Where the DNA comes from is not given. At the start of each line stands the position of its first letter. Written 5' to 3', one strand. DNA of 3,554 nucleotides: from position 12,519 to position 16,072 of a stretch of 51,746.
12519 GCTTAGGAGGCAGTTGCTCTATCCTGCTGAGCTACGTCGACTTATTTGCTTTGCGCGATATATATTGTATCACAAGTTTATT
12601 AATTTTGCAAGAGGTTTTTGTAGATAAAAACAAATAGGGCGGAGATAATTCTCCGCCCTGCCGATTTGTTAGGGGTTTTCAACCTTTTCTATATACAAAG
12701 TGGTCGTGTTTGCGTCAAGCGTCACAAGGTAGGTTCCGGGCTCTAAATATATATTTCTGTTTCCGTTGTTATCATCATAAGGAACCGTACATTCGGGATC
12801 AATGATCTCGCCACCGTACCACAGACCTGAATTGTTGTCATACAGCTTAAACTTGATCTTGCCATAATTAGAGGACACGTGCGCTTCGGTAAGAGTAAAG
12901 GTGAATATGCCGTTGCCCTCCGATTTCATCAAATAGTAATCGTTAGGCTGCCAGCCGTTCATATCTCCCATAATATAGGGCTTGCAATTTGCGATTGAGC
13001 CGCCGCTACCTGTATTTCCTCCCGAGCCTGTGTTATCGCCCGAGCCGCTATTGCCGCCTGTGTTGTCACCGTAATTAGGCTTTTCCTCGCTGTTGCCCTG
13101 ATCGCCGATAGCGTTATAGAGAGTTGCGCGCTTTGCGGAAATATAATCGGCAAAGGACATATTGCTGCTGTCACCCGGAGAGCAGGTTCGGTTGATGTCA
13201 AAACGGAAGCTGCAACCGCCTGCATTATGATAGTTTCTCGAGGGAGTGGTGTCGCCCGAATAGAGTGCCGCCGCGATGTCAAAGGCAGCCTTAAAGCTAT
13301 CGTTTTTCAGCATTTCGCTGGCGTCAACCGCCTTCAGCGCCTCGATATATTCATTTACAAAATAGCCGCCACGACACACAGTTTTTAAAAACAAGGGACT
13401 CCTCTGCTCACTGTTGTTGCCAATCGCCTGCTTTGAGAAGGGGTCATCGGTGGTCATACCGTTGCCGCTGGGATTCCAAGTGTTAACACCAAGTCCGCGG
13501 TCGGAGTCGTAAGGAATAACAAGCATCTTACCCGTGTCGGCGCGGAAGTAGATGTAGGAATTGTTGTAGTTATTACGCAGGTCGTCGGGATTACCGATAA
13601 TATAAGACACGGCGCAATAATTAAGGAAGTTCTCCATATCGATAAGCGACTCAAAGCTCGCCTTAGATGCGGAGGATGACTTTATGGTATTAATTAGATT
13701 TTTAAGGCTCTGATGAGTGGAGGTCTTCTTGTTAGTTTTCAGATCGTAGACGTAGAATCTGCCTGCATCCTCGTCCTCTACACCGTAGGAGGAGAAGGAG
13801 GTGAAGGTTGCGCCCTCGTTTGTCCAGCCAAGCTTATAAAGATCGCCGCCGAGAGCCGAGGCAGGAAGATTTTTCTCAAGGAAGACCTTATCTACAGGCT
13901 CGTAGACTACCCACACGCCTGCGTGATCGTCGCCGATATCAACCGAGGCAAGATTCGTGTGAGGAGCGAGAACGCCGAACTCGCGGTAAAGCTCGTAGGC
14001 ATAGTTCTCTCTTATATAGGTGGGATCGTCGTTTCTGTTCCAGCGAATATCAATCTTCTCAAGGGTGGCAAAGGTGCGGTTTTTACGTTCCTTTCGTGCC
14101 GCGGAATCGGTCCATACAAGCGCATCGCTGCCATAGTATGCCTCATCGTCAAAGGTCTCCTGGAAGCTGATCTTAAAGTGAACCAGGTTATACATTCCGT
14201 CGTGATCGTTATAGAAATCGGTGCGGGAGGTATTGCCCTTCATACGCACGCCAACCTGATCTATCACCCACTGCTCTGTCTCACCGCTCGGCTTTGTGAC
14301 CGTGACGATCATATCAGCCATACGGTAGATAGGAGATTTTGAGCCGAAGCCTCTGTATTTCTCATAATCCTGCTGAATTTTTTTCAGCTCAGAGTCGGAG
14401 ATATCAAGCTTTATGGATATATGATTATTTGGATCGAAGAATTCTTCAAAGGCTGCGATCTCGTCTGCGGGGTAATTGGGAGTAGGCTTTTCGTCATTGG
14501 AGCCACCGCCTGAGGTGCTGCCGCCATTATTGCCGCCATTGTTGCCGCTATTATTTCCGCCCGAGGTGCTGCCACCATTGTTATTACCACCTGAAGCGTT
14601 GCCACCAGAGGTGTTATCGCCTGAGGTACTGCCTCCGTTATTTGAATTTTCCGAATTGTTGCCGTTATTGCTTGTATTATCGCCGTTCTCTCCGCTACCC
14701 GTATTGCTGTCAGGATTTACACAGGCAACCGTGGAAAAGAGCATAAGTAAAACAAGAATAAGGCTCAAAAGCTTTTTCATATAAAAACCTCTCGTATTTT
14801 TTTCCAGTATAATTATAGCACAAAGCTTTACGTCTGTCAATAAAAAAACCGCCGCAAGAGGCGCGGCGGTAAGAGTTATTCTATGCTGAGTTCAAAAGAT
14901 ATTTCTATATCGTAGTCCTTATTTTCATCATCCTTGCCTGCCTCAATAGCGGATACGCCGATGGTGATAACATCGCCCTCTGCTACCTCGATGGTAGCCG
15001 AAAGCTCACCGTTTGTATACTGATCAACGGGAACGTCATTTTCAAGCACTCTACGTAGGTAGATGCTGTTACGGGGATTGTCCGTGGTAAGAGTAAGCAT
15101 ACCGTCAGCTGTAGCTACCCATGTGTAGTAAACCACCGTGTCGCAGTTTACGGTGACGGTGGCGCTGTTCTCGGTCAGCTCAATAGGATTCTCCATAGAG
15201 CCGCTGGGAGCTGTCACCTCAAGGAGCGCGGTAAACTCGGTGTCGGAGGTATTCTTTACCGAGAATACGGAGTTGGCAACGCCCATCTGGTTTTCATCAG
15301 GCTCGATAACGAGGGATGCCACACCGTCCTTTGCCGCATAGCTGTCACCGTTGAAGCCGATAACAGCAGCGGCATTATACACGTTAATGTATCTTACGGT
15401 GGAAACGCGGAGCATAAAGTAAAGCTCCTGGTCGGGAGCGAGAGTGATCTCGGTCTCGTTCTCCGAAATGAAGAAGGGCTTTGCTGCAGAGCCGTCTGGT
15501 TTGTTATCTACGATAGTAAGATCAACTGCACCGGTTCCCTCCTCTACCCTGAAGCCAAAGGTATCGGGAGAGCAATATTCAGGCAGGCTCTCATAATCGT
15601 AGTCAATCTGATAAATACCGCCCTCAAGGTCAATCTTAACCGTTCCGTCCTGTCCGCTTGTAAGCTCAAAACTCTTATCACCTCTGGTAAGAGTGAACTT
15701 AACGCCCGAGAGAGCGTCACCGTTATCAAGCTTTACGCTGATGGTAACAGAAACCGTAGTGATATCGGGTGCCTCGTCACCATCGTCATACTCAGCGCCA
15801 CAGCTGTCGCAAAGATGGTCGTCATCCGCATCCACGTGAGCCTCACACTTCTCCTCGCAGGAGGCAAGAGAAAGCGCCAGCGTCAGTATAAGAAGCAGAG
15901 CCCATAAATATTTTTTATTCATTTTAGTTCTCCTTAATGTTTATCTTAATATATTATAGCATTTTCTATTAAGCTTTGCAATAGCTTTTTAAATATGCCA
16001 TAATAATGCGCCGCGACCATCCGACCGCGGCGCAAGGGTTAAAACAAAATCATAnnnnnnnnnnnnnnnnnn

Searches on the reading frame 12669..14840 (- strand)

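Call 8: search_protein_families(library=pfam, proteins=[window:12669-14840:-], max_evalue=0.001)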
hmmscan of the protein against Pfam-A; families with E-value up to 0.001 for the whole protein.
window:12669-14840:- (723 aa): 1 family
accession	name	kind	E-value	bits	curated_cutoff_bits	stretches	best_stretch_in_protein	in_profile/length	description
PF08757.17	CotH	-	1.6e-31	110.5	23.8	1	250-506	24-264/322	CotH kinase protein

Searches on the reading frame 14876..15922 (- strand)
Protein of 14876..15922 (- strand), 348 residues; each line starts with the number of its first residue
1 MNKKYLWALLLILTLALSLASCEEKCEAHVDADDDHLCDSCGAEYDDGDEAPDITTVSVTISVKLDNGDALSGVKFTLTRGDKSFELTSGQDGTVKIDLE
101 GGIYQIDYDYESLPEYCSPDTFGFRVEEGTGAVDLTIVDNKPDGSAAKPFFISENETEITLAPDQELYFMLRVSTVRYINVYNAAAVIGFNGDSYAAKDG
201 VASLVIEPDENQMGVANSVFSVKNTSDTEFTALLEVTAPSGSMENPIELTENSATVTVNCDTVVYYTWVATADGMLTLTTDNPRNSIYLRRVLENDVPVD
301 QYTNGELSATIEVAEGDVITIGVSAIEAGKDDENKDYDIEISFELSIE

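Call 8: search_protein_families(library=pfam, proteins=[window:14876-15922:-], max_evalue=0.001)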
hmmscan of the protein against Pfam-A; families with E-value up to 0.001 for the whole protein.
window:14876-15922:- (348 aa): 1 family
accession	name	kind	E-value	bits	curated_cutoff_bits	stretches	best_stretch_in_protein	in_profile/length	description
PF17802.7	SpaA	-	3e-05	24.6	23.1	1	64-138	7-88/91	Prealbumin-like fold domain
